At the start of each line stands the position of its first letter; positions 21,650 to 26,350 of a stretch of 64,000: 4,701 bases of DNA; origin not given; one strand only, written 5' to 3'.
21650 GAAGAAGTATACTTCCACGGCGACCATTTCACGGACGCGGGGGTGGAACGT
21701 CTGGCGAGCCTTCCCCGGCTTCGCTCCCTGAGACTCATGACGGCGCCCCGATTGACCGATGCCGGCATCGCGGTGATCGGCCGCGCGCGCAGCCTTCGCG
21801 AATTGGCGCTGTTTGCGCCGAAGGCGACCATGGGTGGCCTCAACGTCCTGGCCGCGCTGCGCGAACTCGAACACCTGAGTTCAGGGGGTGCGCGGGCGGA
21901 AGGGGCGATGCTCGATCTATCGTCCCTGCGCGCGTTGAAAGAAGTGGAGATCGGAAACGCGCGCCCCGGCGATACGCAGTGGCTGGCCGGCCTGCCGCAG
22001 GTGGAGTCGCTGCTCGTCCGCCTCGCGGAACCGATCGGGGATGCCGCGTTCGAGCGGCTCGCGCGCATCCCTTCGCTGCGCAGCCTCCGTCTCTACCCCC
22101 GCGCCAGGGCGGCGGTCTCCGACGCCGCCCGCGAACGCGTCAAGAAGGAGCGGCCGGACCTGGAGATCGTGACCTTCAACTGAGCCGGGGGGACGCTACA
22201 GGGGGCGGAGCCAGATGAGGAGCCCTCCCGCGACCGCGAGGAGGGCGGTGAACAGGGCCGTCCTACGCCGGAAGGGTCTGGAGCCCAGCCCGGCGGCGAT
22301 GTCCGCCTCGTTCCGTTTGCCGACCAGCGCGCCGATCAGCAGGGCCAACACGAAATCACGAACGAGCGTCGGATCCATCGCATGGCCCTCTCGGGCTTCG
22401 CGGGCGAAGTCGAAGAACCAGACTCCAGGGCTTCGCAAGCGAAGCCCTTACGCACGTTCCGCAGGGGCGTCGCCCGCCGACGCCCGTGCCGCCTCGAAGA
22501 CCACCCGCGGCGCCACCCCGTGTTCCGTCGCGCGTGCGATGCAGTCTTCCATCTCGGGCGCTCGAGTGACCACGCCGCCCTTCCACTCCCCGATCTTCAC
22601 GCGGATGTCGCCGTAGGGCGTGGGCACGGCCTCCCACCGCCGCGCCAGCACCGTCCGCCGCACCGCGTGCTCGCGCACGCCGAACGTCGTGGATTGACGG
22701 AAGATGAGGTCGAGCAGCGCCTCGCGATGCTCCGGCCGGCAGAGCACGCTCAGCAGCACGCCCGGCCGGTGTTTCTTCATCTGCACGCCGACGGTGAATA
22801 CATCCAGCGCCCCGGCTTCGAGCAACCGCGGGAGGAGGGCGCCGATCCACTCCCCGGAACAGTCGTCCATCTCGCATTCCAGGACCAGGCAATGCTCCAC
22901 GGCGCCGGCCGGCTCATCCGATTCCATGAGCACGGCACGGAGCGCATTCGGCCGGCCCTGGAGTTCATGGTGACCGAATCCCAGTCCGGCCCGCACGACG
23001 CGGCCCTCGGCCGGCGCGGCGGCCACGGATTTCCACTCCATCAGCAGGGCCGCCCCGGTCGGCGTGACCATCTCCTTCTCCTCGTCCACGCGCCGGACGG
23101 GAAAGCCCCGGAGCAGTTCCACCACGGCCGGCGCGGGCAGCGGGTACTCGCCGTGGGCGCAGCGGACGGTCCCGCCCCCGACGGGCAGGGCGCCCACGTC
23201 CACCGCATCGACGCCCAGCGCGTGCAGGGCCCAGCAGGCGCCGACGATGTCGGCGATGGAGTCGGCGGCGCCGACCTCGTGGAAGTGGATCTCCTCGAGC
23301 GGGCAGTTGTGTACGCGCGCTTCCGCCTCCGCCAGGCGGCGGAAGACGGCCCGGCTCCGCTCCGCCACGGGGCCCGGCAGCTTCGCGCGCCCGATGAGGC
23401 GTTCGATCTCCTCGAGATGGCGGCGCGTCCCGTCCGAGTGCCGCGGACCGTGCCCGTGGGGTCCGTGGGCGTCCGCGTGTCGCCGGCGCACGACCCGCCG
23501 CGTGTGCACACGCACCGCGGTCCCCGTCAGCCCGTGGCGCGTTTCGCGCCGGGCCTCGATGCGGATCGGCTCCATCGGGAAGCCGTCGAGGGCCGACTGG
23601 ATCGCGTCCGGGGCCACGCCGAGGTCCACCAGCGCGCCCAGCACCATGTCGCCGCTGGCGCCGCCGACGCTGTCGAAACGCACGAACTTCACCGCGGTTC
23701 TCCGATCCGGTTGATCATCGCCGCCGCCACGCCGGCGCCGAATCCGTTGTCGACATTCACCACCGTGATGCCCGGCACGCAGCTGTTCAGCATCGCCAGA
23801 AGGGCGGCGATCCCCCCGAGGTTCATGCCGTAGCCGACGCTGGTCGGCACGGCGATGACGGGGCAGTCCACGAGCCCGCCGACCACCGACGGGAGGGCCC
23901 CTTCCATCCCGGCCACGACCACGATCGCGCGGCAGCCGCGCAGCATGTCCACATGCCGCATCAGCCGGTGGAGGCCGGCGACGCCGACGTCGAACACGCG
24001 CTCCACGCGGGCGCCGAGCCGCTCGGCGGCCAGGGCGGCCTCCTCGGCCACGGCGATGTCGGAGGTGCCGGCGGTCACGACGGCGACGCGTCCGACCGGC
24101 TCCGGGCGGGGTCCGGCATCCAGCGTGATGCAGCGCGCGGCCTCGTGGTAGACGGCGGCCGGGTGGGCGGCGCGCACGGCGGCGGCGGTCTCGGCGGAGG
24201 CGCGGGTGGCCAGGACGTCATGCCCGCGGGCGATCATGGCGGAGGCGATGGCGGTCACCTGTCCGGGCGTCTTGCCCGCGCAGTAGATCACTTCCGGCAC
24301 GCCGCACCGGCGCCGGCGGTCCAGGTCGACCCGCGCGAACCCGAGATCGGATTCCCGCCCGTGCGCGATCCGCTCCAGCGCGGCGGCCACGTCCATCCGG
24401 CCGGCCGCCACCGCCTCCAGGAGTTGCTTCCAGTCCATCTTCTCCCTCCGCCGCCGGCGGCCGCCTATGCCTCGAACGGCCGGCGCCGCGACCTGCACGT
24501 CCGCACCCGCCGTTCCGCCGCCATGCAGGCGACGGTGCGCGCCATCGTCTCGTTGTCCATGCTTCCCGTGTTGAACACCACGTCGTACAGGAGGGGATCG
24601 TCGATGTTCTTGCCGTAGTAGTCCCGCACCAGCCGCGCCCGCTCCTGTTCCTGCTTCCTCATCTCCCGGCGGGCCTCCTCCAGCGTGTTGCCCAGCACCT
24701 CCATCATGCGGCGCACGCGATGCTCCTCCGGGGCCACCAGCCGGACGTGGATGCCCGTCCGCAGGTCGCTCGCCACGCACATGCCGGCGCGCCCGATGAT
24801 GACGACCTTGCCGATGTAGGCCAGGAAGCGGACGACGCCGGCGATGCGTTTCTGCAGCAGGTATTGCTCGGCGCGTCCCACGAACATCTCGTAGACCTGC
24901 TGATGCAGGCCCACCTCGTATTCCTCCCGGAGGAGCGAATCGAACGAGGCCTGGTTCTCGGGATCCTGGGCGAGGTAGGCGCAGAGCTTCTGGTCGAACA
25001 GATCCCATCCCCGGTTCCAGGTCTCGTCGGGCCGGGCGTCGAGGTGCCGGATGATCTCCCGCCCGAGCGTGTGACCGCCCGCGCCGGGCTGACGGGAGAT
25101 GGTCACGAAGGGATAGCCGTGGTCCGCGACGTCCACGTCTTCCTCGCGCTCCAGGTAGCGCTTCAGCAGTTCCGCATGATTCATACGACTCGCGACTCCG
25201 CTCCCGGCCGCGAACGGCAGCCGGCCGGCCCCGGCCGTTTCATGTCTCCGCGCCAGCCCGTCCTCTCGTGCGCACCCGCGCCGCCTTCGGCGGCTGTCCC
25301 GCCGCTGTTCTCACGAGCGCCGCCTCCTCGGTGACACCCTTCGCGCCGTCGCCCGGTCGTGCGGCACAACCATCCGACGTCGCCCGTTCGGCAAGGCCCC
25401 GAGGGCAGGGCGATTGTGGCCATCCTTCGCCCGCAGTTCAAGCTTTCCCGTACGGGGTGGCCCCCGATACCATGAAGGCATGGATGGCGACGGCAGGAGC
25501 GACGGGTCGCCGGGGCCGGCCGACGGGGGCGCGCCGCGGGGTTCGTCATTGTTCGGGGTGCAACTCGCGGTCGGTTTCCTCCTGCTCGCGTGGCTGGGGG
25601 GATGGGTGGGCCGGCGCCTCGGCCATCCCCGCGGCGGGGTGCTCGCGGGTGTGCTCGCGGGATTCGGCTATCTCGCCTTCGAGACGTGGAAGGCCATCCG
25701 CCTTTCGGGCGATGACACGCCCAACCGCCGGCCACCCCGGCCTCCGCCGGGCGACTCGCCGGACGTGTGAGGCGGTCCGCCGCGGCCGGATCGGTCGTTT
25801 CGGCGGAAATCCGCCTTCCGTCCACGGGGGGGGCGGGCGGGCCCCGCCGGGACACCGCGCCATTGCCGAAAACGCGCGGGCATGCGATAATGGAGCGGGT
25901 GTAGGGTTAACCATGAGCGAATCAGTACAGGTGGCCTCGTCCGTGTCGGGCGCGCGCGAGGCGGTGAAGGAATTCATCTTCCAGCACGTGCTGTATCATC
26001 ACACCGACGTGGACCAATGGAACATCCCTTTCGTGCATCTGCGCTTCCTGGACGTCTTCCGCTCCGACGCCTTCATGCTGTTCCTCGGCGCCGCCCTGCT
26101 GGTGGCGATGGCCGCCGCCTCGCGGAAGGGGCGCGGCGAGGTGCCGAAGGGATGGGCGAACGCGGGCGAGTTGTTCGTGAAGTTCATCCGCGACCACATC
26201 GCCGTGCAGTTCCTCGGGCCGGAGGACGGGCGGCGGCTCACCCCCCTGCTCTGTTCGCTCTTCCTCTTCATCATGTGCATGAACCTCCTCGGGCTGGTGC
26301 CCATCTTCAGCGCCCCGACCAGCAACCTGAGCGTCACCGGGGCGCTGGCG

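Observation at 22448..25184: Compact larC-larB module led by a cytidylate-kinase-like gene, with no larA or larE in the window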

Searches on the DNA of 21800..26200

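Call 73: search_rna_families(source=window, start=21800, end=26200, threshold=evalue, max_evalue=1)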
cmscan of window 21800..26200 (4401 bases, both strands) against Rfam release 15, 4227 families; matches with E-value up to 1: 1.
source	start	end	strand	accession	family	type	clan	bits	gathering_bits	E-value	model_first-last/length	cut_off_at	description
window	24908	24980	+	RF01553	TB9Cs1H3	Gene; snRNA; snoRNA; HACA-box;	-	19.8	35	0.74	1-65/65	no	Trypanosomatid snoRNA TB9Cs1H3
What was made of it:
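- Tried and rejected: Only a chance snoRNA match appeared, at E = 0.74 (call 73).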

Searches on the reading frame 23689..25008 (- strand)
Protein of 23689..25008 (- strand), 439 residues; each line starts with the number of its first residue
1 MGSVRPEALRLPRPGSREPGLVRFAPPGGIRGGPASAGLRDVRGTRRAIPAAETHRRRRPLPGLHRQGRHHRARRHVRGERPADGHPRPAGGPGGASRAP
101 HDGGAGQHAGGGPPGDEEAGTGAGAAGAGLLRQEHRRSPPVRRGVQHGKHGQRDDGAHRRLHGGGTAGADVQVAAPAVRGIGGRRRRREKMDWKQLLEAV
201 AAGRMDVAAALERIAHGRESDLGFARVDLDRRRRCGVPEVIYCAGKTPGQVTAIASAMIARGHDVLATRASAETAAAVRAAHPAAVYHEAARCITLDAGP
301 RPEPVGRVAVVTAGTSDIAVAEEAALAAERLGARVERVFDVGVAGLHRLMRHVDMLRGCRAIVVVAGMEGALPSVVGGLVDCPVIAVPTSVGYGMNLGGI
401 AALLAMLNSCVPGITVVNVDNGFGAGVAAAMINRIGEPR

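Call 3: search_protein_families(library=pfam, proteins=[window:23689-25008:-], max_evalue=0.01)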
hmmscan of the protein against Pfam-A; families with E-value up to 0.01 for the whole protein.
window:23689-25008:- (439 aa): 1 family
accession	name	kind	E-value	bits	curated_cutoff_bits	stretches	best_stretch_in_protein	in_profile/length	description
PF00731.26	AIRC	-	1.7e-13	50.8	30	1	307-436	1-130/148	AIR carboxylase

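Call 4: search_protein_families(library=ncbifam, proteins=[window:23689-25008:-], max_evalue=0.01)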
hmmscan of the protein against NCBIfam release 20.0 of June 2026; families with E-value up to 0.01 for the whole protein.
window:23689-25008:- (439 aa): 2 families
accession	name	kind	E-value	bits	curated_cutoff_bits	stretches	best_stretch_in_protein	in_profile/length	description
NF033503.1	LarB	equivalog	4.8e-86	287.7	175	1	227-434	1-208/209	nickel pincer cofactor biosynthesis protein LarB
TIGR01162.1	purE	equivalog_domain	1.5e-09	37.6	149.6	1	308-432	1-125/156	5-(carboxyamino)imidazole ribonucleotide mutase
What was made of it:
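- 23689..24438 (-): larB, 249 aa: pyridinium carboxylase/hydrolase of NPN biosynthesis. NF033503 at 288 bits against a cut-off of 175 (call 4).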
